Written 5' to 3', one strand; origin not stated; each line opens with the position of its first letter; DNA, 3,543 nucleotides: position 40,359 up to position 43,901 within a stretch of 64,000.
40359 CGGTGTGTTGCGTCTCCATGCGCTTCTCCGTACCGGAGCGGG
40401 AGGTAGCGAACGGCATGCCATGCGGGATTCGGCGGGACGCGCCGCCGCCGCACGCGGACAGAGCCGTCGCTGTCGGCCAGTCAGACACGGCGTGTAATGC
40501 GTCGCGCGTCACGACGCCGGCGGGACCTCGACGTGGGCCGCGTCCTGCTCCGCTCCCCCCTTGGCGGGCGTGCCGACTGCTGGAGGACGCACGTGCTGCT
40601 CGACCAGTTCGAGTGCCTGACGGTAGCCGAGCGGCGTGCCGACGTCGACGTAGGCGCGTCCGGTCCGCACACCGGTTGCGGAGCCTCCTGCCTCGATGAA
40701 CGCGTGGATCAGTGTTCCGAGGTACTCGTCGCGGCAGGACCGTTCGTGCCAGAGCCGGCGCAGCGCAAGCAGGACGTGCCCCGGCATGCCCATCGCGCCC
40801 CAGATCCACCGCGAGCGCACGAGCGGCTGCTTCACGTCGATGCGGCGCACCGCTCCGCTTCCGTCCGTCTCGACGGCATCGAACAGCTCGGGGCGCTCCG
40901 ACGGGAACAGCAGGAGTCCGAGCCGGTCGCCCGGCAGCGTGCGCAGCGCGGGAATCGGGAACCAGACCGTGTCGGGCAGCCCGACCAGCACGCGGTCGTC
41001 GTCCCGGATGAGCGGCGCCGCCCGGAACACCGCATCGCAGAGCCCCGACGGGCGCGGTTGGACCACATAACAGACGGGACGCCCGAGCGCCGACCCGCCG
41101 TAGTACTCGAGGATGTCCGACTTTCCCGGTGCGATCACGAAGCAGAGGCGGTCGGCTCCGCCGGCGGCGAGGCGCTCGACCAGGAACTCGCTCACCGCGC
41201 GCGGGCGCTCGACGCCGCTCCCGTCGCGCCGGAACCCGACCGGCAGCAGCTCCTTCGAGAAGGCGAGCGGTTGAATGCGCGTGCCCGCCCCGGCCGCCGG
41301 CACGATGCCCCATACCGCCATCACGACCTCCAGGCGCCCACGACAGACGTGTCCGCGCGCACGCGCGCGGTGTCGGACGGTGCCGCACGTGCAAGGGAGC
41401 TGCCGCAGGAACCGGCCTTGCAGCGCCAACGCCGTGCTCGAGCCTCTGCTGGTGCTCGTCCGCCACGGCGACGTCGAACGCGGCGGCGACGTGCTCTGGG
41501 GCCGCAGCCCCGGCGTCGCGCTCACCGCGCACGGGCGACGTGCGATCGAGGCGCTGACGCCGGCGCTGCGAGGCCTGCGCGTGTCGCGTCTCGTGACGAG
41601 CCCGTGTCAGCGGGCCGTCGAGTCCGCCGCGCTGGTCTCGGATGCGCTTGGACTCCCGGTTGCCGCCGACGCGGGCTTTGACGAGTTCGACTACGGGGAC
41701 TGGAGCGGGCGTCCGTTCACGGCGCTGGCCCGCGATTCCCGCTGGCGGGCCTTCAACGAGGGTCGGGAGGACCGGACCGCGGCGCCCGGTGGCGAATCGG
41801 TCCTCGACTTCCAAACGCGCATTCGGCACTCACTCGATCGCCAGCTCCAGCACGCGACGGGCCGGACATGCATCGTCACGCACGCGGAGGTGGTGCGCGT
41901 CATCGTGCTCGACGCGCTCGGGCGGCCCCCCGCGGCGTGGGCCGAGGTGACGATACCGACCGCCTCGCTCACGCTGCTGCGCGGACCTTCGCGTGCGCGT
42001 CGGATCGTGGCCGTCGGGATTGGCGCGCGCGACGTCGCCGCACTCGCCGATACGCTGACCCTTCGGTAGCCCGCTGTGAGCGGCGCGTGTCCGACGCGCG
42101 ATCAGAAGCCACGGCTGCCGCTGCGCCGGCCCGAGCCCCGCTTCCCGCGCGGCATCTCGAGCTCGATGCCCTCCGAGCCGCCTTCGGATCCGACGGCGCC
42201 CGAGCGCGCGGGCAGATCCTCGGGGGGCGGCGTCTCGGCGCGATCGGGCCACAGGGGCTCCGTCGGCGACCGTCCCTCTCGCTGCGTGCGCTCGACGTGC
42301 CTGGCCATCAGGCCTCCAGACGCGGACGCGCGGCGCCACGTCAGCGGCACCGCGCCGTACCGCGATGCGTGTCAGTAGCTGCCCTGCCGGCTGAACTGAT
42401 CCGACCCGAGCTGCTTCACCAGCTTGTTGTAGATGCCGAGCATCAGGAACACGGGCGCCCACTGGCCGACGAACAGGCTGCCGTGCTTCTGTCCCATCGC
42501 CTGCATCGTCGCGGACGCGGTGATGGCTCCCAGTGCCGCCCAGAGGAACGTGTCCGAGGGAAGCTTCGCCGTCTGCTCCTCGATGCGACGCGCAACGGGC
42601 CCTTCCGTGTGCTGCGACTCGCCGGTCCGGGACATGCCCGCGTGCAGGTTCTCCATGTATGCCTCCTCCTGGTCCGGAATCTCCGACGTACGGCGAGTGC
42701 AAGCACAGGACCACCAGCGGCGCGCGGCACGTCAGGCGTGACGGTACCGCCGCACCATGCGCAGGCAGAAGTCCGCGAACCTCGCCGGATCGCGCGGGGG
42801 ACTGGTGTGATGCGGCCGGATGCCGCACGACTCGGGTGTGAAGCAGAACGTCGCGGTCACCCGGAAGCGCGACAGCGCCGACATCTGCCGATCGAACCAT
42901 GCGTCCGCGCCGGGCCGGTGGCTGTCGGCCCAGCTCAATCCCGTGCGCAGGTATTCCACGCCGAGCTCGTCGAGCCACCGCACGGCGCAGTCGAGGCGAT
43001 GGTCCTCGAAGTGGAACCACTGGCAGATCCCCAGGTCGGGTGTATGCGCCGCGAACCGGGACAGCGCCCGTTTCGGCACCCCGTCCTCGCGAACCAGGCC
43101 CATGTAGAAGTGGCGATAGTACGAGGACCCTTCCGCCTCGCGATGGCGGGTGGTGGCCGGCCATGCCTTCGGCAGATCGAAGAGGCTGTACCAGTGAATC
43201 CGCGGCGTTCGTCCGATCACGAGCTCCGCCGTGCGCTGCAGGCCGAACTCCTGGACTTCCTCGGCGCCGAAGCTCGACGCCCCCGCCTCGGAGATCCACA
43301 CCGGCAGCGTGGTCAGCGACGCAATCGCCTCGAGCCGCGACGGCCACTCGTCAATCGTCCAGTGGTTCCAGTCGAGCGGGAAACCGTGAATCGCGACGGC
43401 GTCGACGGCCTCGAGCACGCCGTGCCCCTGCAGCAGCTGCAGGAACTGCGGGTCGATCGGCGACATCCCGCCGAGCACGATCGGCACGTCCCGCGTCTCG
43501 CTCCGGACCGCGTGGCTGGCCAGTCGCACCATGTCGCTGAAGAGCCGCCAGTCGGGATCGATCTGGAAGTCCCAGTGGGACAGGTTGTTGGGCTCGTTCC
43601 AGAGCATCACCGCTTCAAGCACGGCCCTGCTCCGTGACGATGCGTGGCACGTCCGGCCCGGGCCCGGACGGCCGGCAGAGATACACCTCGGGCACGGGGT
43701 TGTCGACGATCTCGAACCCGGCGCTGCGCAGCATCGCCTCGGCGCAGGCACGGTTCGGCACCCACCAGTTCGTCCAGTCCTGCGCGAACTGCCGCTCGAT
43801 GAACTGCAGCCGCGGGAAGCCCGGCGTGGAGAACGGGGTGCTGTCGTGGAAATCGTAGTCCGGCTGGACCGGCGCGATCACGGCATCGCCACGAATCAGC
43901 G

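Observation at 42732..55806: Uncharacterised 13-kb glycan/sugar-modification locus with four CgeB-like paralogs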

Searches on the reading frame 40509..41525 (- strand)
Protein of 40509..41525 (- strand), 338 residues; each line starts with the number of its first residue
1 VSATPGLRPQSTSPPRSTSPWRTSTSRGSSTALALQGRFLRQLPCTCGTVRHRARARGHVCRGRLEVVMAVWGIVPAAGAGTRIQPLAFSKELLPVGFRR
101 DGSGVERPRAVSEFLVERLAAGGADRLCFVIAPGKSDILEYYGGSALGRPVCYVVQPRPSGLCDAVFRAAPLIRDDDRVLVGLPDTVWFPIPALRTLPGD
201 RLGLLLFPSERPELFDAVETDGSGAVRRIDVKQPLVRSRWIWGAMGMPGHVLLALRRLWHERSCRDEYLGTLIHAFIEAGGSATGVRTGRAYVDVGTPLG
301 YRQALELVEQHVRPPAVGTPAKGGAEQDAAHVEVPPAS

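Call 6: search_protein_families(library=pfam, proteins=[window:40509-41525:-], max_evalue=0.01)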
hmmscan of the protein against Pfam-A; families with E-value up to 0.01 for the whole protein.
window:40509-41525:- (338 aa): 1 family
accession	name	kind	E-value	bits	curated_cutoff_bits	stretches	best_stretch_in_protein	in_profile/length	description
PF00483.29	NTP_transferase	-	5.5e-05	23.3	21.2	1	73-189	2-113/245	Nucleotidyl transferase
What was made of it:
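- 40509..41321 (-): Sugar-1-phosphate nucleotidyltransferase-like gene (NTP), module B. Start set at M69 of the ORF. Pfam NTP_transferase E 5.5e-5 (call 6).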

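Call 64: search_protein_families(library=ncbifam, proteins=[window:40509-41525:-], max_evalue=0.00001)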
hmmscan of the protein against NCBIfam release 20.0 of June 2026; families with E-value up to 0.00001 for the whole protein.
window:40509-41525:- (338 aa): 5 families
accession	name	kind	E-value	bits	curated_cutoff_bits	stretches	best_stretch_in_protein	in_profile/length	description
NF041313.1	UDPGP_AglF_Halo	equivalog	1.5e-11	44.2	400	1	73-182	3-104/234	UTP--glucose-1-phosphate uridylyltransferase AglF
TIGR03992.1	Arch_glmU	subfamily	7.2e-11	41.6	292.1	1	74-313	4-232/393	bifunctional sugar-1-phosphate nucleotidylyltransferase/acetyltransferase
TIGR01208.1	rmlA_long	equivalog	7.9e-08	31.6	320.25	1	73-180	2-103/353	glucose-1-phosphate thymidylyltransferase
TIGR01207.1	rmlA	equivalog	4.3e-07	29.3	360.65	1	73-308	2-236/286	glucose-1-phosphate thymidylyltransferase RfbA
TIGR01099.1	galU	equivalog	1.7e-06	27.8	326.8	0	74-143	5-66/261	UTP--glucose-1-phosphate uridylyltransferase GalU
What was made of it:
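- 40509..41321 (-): Weak NCBIfam matches to AglF/RmlA (call 64).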

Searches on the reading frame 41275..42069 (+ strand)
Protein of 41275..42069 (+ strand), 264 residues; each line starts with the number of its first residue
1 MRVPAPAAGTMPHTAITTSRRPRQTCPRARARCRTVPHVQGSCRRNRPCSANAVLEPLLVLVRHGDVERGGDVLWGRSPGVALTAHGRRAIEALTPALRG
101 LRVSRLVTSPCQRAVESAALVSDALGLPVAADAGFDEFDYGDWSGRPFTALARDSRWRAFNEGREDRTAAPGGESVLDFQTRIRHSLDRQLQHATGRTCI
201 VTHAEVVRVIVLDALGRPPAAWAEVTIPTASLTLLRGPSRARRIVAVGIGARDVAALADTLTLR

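Call 6: search_protein_families(library=pfam, proteins=[window:41275-42069:+], max_evalue=0.01)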
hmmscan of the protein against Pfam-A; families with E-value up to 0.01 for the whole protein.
window:41275-42069:+ (264 aa): 1 family
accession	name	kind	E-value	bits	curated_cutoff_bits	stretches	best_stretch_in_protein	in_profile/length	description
PF00300.27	His_Phos_1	-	1.9e-39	135.8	21.7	1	59-247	1-191/194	Histidine phosphatase superfamily (branch 1)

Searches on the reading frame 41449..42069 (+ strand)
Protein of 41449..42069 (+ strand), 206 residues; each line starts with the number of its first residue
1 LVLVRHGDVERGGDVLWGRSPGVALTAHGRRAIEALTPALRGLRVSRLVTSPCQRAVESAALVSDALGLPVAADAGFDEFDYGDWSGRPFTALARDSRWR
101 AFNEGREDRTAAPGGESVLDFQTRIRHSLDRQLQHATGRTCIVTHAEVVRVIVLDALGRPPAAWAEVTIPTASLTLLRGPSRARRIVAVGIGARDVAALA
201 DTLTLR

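Call 45: search_protein_families(library=pfam, proteins=[window:41449-42069:+], max_evalue=0.01)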
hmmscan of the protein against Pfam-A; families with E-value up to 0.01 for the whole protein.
window:41449-42069:+ (206 aa): 1 family
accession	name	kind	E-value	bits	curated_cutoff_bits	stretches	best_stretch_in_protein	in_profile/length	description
PF00300.27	His_Phos_1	-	9.1e-40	136.8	21.7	1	1-189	1-191/194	Histidine phosphatase superfamily (branch 1)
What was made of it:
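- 41434..42069 (+): Histidine phosphatase (His_Phos_1), module B. Pfam E 9e-40 (call 45).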

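Call 64: search_protein_families(library=ncbifam, proteins=[window:41449-42069:+], max_evalue=0.00001)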
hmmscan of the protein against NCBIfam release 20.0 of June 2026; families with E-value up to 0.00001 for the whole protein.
window:41449-42069:+ (206 aa): 9 families
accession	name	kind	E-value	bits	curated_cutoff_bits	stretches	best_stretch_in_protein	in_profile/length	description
TIGR03162.1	ribazole_cobC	equivalog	7.1e-34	116.8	162.9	1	1-176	1-175/176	alpha-ribazole phosphatase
TIGR03848.1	MSMEG_4193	subfamily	7.2e-31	107.2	203.85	1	1-188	2-195/204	MSMEG_4193 family putative phosphomutase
NF005567.0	PRK07238.1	equivalog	4.6e-23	82.1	326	1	1-177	180-358/378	bifunctional RNase H/acid phosphatase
NF038349.1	dPGM_arch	equivalog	1e-18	67.9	225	1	2-190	2-181/194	2,3-diphosphoglycerate-dependent phosphoglycerate mutase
NF011580.0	PRK15004.1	equivalog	9.7e-14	51.8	250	1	1-163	3-167/203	adenosylcobalamin/alpha-ribazole phosphatase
NF002901.0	PRK03482.1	equivalog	4.8e-12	45.9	261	1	2-166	5-171/215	2,3-diphosphoglycerate-dependent phosphoglycerate mutase GpmB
NF009993.0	PRK13462.1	equivalog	1.8e-11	44.1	226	1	1-191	8-193/203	acid phosphatase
NF045917.1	PhserinePhPspA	equivalog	4.4e-11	42.9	350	1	23-158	26-163/211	phosphoserine phosphatase PspA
NF002339.0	PRK01295.1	equivalog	8.8e-06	25.3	316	0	1-154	5-167/206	2,3-bisphosphoglycerate-dependent phosphoglycerate mutase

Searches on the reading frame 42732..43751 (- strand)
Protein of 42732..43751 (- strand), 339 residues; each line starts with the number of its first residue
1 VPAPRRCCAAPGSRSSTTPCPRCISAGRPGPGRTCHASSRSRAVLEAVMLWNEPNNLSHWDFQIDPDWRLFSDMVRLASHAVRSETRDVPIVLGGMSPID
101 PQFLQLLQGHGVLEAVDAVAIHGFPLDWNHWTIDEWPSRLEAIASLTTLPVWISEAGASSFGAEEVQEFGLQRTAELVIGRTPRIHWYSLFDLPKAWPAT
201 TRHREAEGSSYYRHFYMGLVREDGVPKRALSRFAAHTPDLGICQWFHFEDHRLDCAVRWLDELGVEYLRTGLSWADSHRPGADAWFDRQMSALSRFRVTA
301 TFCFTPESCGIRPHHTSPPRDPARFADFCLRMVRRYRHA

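Call 5: search_protein_families(library=pfam, proteins=[window:42732-43751:-], max_evalue=0.01)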
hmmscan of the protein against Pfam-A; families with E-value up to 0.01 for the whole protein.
window:42732-43751:- (339 aa): 0 families

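Call 7: search_protein_families(library=ncbifam, proteins=[window:42732-43751:-], max_evalue=0.001)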
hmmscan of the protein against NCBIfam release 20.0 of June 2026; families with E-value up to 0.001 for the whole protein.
window:42732-43751:- (339 aa): 0 families

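Call 19: search_solved_structures(query=window:42732-43607:-, max_evalue=1)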
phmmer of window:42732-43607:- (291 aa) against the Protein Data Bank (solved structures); distinct sequences matched with E-value up to 1: 4.
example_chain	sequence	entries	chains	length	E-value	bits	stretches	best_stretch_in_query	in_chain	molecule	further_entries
4zn2_A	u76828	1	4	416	0.001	21.7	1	2-147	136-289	PslG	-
5bx9_A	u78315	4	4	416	0.001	21.7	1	2-147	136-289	PslG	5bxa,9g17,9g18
8fvh_M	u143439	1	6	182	0.088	15.4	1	131-163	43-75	E217 gateway protein gp29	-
9b42_J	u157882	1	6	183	0.14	14.8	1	131-159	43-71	gp30 Gateway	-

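Call 35: find_homologous_proteins(query=window:42732-43607:-, max_evalue=0.00001)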
Query window:42732-43607:- (291 aa): 8000 proteins with E <= 0.00001 among 8000 candidates; the best 120 are listed.
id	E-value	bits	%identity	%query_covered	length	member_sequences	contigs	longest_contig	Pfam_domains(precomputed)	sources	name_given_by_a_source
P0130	1.8e-203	693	100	100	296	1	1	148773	-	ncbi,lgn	ncbi:MAG TPA: hypothetical protein VF198_18110 [Vicinamibacterales bacterium]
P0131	1.2e-193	661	94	100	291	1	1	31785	-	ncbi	-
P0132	8.2e-188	641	92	100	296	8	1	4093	-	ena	-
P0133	7.6e-177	605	86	100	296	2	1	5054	-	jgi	jgi:beta-xylosidase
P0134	1.3e-166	572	80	100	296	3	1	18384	-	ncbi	-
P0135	6.4e-165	566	81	100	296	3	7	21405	-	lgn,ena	-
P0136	1.6e-162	558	80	99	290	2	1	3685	-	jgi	jgi:beta-xylosidase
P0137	2.7e-162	558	80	99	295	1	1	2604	-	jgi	jgi:beta-xylosidase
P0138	1.3e-152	526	73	99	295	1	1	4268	-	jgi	jgi:beta-xylosidase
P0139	2.2e-152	525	74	99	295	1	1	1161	-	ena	-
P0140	2.3e-152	525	73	99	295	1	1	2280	-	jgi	-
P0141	4.7e-152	524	76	99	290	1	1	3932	-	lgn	-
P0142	6.2e-152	524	75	99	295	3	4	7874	-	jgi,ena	jgi:beta-xylosidase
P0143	6.5e-152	523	74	100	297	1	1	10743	-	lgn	-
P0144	9.5e-152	523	74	99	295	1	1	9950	-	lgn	-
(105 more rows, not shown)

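Call 46: predict_structure(alignment_id=A3)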
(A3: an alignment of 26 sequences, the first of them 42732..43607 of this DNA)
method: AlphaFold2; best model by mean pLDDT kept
length: 291 residues; sequences in the alignment: 26
mean_pLDDT: 85.5   pTM: 0.86
mean pLDDT of the five models: 85.5, 85.1, 81.9, 81.6, 75.5
residues with pLDDT >= 90: 159; 70-90: 93; 50-70: 25; < 50: 14
segments of 3 or more residues with pLDDT < 50: 150-163
pLDDT, mean of each block of 10 residues (from residue 1): 72 85 95 96 86 83 96 74 83 90 89 78 92 93 71 42 60 90 94 91 93 97 90 95 96 83 82 93 95 78
secondary structure, 60 per line:
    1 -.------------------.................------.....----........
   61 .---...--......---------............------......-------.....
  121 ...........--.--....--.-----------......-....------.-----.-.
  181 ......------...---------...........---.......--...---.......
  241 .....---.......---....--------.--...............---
elements in order: H21-37 E44-48 H53-61 E70-75 H85-96 E103-108 H116-130 E137-140 H155-160 H162-165 H180-186 E193-195 H205-215 E219-225 H234-245 E249-255 H274-288

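Call 49: fold_search(model_id=the predicted structure, library=pdb)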
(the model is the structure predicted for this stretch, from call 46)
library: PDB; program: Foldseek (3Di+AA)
matches with E <= 10: 1474; with E <= 0.001: 5
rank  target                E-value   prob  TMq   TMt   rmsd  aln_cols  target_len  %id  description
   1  4xzb                  6.4e-05  1.00  0.41  0.39  10.9       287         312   16  endo-glucanase GsCelA P1 (released 2016-02-10)
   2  3ngf_B                1.2e-04  1.00  0.49  0.53   5.6       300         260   14  Crystal structure of AP endonuclease, family 2 from Brucella melitensis (released 2010-07-07)
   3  4pmy_A                6.5e-04  1.00  0.32  0.31   4.3       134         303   19  Crystal structure of GH10 endo-b-1,4-xylanase (XynB) from Xanthomonas axonopodis pv citri complexed with xylose (released 2014-10-08)
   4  4pmx                  6.5e-04  1.00  0.31  0.30   4.4       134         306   19  Crystal structure of GH10 endo-b-1,4-xylanase (XynB) from Xanthomonas axonopodis pv citri in the native form (released 2014-10-08)
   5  3h2a_B                6.9e-04  0.94  0.32  0.33   9.9       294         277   11  Structural Studies of Pterin-Based Inhibitors of Dihydropteroate Synthase (released 2009-12-08)
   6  1k6a                  1.2e-03  0.99  0.44  0.43   9.1       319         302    9  Structural studies on the mobility in the active site of the Thermoascus aurantiacus xylanase I (released 2002-07-03)
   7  9l3d_A                1.3e-03  0.97  0.37  0.24  11.5       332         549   10  Crystal structure of endo-processive xyloglucanase Xeg5A from Aspergillus oryzae (released 2025-06-25)
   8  6zdf_B                1.5e-03  0.97  0.38  0.33  11.7       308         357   11  Structure of the catalytic domain of human endo-alpha-mannosidase MANEA in complex with HEPES (released 2020-11-18)
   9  6zdc                  1.6e-03  0.94  0.37  0.32  12.1       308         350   11  Structure of the catalytic domain of human endo-alpha-mannosidase MANEA in complex with nickel (released 2020-11-18)
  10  9gnd_A                1.7e-03  0.94  0.36  0.38   9.5       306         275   13  KvPepIH62A mutant in complex with F420,F420-dependent oxidoreductase (released 2025-06-11)
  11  4mg4_A                2.1e-03  0.99  0.36  0.41   6.4       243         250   16  Crystal structure of a putative phosphonomutase from Burkholderia cenocepacia J2315 (released 2013-09-25)
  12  1vpx_I                2.3e-03  1.00  0.37  0.48   5.4       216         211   10  Crystal structure of Transaldolase (EC 2.2.1.2) (TM0295) from Thermotoga maritima at 2.40 A resolution (released 2004-12-07)
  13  2rdt                  2.5e-03  0.99  0.44  0.39   7.3       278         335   10  Crystal Structure of Human Glycolate Oxidase (GO) in Complex with CDST (released 2008-02-26)
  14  9gm0_A                2.5e-03  0.91  0.36  0.37   9.5       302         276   13  KvPepI F420-dependent oxidoreductase, F420 complex (released 2025-06-11)
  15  9vk4_A                2.8e-03  0.97  0.42  0.42   8.4       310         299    8  Crystal structure of Xyn10A from Thermoascus crustaceus (released 2025-07-02)
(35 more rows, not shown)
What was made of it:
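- On Clan GH-A / GH39 PslG-like glycosidase: Foldseek hits GH5/GH10 and other TIM barrels (calls 46, 49).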

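Call 52: search_protein_families(library=padloc, proteins=[window:42732-43607:-], max_evalue=0.001)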
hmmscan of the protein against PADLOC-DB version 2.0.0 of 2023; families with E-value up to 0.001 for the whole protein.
window:42732-43607:- (291 aa): 0 families
